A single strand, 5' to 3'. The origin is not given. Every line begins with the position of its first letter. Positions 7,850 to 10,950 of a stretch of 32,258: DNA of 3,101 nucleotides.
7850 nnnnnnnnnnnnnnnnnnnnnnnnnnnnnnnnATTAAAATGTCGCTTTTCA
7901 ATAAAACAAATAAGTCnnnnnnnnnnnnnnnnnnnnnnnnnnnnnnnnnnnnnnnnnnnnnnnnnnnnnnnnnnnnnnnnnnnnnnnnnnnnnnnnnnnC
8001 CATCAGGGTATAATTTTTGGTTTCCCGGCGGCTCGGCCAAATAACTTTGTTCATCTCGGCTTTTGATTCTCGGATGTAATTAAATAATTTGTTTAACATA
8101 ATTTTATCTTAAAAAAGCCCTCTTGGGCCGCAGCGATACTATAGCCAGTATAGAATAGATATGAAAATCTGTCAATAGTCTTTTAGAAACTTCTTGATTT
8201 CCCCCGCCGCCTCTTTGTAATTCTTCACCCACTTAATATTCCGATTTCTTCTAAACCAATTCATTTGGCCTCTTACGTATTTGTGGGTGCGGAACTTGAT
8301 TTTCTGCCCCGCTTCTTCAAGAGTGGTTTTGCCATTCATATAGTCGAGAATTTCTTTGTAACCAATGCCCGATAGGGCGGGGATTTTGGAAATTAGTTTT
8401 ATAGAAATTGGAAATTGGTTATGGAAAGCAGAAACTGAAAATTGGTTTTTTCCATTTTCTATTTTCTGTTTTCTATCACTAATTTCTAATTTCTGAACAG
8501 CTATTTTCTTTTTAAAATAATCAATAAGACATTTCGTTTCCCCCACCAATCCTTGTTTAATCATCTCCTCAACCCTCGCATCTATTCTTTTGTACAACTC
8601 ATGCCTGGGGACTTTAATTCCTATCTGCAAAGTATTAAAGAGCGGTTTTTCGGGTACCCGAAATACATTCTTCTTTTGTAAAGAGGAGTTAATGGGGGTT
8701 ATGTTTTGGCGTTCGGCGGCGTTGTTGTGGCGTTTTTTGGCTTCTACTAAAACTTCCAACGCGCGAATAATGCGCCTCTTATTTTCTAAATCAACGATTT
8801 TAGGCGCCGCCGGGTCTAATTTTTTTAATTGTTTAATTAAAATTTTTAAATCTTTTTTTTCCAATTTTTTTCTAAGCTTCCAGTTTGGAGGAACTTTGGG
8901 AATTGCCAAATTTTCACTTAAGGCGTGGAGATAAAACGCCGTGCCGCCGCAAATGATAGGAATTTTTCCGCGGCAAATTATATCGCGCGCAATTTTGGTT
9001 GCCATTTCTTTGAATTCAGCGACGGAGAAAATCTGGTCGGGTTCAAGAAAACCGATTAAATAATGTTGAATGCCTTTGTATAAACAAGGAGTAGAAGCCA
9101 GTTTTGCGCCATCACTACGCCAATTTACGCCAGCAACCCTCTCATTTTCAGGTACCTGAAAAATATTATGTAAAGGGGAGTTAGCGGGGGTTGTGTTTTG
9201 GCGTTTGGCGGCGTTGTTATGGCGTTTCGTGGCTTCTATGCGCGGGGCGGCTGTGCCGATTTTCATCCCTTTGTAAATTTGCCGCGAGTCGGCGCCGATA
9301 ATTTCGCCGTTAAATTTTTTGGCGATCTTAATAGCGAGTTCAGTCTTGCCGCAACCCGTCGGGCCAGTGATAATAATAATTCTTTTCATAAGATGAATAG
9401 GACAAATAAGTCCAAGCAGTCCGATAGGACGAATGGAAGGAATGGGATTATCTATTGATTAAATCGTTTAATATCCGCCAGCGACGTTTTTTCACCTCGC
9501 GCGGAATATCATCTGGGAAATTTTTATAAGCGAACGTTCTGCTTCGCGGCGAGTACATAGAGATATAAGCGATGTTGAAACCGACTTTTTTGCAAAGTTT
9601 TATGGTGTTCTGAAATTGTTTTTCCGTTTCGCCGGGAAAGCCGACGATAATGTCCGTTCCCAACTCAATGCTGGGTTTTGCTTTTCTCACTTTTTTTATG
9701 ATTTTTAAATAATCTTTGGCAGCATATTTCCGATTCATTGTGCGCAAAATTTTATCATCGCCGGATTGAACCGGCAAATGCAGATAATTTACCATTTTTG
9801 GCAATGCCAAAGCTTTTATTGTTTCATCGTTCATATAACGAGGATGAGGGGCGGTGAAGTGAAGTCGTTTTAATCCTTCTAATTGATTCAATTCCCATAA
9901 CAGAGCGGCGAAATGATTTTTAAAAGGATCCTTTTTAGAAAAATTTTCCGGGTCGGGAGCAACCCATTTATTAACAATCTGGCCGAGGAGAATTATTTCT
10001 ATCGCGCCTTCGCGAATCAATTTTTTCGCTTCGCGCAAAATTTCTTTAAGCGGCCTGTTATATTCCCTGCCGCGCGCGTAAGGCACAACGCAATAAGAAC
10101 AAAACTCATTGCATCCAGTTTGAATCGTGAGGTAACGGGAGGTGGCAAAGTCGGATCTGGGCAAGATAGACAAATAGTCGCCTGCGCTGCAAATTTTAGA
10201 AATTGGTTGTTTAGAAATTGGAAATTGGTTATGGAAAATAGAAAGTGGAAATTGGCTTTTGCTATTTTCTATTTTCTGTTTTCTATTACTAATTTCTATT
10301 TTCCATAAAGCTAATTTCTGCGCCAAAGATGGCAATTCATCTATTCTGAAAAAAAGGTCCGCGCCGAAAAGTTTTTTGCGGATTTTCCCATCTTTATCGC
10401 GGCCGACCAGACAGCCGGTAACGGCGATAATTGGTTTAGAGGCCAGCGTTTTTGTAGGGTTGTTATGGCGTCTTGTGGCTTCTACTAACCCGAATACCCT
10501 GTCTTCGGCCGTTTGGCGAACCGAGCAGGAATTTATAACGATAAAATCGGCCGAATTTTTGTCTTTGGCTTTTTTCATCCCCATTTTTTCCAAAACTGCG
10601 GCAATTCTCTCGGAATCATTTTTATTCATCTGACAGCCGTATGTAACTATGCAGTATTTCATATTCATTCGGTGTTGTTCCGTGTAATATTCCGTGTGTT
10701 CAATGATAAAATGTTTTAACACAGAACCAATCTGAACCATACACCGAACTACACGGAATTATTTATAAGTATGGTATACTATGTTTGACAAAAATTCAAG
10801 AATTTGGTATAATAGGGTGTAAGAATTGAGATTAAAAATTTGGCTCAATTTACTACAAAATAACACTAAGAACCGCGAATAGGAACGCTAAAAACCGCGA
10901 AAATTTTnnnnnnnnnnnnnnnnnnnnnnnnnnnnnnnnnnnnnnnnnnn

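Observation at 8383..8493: Second palindromic family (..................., 87-bp core) in-frame in both adjacent tRNA-A37 modification genes miaA and miaB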

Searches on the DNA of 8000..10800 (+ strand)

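Call 75: search_dna_similar(query=window:10193-10319:+, collection=phages, mode=distant, max_evalue=0.001, max_rows=10)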
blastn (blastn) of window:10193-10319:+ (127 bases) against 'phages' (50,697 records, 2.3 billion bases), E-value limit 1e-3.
No match.

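Call 76: search_dna_similar(query=window:10193-10319:+, collection=plasmids, mode=distant, max_evalue=0.001, max_rows=10)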
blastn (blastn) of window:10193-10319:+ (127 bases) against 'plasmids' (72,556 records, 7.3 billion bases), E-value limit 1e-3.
Records with a match: 1; places in all: 1; records where one place covers at least 80% of the query: 0.
Best place of each record, by identity: 80-90% 1.
By first word of the organism name: Morganella 1.
By predicted mobility (MOB-suite, as given by PLSDB): non-mobilizable 1.
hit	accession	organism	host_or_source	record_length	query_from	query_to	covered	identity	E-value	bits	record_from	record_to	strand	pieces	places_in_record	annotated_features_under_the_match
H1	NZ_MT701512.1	Morganella morganii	-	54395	43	96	43%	82.1%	6e-4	50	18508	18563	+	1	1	fimbrial protein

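Call 89: search_rna_families(source=window, start=8000, end=10800, threshold=evalue, max_evalue=1)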
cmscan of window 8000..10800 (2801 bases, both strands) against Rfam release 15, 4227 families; matches with E-value up to 1: 7.
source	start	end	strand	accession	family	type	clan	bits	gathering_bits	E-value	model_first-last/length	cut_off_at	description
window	10224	10313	+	RF03259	MIR1514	Gene; miRNA;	-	26.4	90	0.082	1-110/110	no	MIR1514 microRNA precursor family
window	8405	8492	+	RF03896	MIR2275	Gene; miRNA;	-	22.8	60.5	0.49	1-95/95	no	MIR2275 microRNA precursor family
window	10225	10292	+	RF04128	MIR8562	Gene; miRNA;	-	22.7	211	0.3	1-242/242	no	MIR8562 microRNA precursor family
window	8402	8496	+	RF04164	MIR1507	Gene; miRNA;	-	20.9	73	0.19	1-107/107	no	MIR1507 microRNA precursor family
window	8853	8906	+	RF00451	MIR395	Gene; miRNA;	-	20.9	56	0.43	1-104/104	no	mir-395 microRNA precursor family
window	8358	8494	+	RF02411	snoR138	Gene; snRNA; snoRNA; HACA-box;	-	20.2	44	0.8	1-154/154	no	Small nucleolar RNA snoR138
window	10219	10321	+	RF04164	MIR1507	Gene; miRNA;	-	19.1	73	0.66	1-107/107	no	MIR1507 microRNA precursor family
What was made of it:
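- Tried and rejected: A relaxed Rfam search gave only sub-threshold plant-miRNA-like matches, that is, generic long hairpins (call 89).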
